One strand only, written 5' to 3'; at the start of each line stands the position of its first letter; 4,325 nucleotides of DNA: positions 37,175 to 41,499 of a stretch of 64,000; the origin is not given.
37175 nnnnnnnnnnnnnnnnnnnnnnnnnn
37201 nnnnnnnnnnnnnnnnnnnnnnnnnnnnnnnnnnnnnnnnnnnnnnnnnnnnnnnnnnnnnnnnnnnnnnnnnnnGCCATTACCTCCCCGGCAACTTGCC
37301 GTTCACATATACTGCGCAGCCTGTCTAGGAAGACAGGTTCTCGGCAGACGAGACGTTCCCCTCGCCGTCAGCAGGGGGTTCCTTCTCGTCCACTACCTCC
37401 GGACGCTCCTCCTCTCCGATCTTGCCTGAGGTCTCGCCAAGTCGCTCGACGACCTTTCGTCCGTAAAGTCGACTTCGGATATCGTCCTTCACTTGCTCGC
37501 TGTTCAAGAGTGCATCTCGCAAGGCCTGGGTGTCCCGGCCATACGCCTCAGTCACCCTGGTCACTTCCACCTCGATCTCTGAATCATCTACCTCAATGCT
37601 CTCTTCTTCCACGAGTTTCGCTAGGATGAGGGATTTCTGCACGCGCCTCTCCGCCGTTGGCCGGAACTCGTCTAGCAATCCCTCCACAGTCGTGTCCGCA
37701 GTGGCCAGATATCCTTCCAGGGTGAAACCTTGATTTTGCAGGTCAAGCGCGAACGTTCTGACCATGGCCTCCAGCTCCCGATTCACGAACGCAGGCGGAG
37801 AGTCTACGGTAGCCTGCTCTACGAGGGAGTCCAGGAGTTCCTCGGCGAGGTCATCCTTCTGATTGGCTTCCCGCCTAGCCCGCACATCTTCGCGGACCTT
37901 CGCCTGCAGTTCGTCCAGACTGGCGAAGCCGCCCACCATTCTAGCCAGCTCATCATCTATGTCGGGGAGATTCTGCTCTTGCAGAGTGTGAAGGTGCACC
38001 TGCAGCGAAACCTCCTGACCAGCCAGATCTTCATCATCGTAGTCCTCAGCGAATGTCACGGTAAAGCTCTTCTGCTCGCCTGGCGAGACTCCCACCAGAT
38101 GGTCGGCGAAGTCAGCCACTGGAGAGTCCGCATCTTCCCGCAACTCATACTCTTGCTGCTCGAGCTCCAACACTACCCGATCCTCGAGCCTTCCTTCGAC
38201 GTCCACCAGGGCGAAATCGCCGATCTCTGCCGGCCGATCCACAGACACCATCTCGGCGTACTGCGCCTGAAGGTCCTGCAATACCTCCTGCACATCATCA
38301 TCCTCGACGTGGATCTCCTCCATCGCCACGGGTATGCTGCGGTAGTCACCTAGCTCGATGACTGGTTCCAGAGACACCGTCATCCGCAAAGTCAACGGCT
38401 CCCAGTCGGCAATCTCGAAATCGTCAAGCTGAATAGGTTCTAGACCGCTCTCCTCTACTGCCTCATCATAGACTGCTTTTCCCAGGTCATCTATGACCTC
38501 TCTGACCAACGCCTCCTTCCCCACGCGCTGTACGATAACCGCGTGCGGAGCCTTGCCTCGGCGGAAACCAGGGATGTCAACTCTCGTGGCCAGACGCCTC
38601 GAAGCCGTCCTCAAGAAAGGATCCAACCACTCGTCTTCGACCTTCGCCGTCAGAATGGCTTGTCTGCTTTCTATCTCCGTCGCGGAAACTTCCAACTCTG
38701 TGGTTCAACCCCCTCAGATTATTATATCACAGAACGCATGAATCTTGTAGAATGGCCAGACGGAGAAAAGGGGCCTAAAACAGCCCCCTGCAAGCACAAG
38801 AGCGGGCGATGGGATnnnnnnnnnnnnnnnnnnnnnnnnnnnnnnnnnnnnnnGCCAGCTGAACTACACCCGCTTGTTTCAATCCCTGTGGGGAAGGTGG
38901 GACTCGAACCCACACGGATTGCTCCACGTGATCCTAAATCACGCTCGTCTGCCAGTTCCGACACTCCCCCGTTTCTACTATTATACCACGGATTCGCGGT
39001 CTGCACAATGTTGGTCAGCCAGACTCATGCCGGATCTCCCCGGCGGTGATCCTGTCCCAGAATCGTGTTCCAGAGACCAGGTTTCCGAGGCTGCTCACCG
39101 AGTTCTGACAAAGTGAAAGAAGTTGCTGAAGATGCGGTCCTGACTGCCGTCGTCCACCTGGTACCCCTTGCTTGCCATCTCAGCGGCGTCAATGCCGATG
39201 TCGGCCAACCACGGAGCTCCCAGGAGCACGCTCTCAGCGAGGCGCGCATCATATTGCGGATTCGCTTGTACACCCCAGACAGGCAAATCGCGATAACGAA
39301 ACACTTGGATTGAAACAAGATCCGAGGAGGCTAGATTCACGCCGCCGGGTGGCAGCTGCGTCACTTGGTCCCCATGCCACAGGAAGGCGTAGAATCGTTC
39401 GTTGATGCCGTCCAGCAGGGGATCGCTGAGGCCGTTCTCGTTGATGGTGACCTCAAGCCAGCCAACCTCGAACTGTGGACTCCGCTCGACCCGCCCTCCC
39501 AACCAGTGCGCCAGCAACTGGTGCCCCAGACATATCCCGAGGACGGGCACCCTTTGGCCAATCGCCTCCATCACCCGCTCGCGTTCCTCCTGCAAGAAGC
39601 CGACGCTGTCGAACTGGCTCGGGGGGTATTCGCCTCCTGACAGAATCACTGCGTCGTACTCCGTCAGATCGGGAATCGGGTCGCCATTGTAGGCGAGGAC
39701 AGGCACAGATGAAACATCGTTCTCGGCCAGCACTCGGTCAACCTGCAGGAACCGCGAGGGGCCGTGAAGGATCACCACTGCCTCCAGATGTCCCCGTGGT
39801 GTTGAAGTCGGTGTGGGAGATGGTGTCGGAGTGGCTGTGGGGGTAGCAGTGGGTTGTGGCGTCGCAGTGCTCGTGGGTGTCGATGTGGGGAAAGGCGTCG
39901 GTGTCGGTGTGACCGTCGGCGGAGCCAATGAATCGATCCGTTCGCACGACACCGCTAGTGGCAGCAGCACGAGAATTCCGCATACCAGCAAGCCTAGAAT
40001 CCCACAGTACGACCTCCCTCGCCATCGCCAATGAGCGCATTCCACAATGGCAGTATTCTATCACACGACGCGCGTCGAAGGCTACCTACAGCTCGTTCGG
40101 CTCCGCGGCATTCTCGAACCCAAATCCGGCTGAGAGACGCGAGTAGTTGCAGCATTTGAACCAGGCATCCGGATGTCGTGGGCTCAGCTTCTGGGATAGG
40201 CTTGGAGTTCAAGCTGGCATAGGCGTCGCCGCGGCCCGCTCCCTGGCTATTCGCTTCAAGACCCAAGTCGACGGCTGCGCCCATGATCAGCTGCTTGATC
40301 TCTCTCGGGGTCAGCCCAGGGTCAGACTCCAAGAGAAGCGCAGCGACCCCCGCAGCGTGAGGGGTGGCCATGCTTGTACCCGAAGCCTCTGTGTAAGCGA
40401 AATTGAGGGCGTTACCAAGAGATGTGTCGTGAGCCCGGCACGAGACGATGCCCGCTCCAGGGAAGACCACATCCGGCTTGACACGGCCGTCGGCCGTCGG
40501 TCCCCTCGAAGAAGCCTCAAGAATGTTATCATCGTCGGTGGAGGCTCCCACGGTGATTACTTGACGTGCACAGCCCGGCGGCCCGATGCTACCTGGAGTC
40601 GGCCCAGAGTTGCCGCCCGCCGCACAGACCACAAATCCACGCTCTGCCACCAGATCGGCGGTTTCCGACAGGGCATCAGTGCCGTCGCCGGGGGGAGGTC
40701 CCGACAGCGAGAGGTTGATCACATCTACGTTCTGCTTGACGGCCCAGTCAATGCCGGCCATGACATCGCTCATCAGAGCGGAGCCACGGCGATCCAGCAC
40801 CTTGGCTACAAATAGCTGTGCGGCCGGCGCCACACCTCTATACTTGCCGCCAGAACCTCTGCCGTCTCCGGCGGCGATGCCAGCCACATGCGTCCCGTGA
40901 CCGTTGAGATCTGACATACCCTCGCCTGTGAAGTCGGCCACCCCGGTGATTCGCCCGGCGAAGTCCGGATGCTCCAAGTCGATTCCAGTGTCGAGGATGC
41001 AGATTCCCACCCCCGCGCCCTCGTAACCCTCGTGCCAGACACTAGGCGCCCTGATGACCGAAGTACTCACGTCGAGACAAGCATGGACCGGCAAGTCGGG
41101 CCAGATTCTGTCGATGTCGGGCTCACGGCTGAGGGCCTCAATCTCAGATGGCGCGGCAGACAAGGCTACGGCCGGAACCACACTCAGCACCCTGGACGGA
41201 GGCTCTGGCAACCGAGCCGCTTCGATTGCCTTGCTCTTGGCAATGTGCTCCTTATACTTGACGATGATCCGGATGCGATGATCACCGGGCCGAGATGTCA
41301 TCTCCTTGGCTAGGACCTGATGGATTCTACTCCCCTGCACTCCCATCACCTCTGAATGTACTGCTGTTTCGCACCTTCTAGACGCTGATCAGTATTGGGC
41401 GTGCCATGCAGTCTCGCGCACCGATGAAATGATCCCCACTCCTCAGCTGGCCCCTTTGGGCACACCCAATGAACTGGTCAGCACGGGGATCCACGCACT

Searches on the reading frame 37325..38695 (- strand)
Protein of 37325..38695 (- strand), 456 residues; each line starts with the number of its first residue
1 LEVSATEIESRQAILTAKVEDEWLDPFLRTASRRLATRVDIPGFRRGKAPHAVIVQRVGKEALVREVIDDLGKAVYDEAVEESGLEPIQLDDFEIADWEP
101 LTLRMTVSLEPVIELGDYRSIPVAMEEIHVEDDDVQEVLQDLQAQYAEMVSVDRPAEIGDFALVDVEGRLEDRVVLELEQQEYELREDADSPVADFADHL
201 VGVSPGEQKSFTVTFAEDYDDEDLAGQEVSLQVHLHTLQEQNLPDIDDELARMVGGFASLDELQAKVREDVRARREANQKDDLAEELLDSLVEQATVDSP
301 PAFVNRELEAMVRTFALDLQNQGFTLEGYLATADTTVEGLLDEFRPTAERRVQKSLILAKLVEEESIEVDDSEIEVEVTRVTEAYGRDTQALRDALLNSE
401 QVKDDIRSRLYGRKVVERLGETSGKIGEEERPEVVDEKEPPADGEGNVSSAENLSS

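Call 61: search_protein_families(library=pfam, proteins=[window:37325-38695:-], max_evalue=0.00001)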
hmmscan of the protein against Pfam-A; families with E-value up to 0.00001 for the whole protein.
window:37325-38695:- (456 aa): 3 families
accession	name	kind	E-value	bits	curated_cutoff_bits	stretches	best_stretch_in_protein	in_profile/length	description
PF05698.19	Trigger_C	-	3e-34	118.8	22.7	1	259-419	1-160/162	Bacterial trigger factor protein (TF) C-terminus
PF05697.18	Trigger_N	-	1.8e-29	103.3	22.2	1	1-141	1-143/144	Bacterial trigger factor protein (TF)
PF00254.34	FKBP_C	-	1.3e-06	29.1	21.1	1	154-229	3-81/94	FKBP-type peptidyl-prolyl cis-trans isomerase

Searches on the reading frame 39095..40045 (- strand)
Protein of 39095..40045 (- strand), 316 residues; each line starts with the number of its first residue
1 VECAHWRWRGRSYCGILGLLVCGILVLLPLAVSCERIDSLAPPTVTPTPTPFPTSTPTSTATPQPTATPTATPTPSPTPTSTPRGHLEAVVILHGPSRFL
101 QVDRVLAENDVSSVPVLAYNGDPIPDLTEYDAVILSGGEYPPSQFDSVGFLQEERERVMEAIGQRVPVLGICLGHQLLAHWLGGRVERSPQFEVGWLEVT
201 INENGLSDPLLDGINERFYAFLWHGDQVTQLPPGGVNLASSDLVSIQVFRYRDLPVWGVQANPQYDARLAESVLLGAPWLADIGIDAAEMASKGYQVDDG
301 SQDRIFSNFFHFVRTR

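Call 20: search_protein_families(library=pfam, proteins=[window:39095-40045:-], max_evalue=0.001)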
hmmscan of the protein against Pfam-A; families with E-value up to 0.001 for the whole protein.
window:39095-40045:- (316 aa): 3 families
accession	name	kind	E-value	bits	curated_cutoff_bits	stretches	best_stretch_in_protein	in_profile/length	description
PF00117.34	GATase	-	6.4e-19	68.8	22.8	1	126-261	39-169/190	Glutamine amidotransferase class-I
PF07722.19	Peptidase_C26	-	4.4e-05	23.8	20.5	1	158-187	98-127/219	Peptidase C26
PF07685.20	GATase_3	-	0.00025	21.2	27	1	120-183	33-93/196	CobB/CobQ-like glutamine amidotransferase domain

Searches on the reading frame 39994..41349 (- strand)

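Call 20: search_protein_families(library=pfam, proteins=[window:39994-41349:-], max_evalue=0.001)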
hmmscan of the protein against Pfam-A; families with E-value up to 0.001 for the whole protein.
window:39994-41349:- (451 aa): 1 family
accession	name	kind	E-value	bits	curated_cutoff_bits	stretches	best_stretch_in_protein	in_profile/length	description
PF00082.27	Peptidase_S8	-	8e-60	203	21.8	1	111-372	1-288/288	Subtilase family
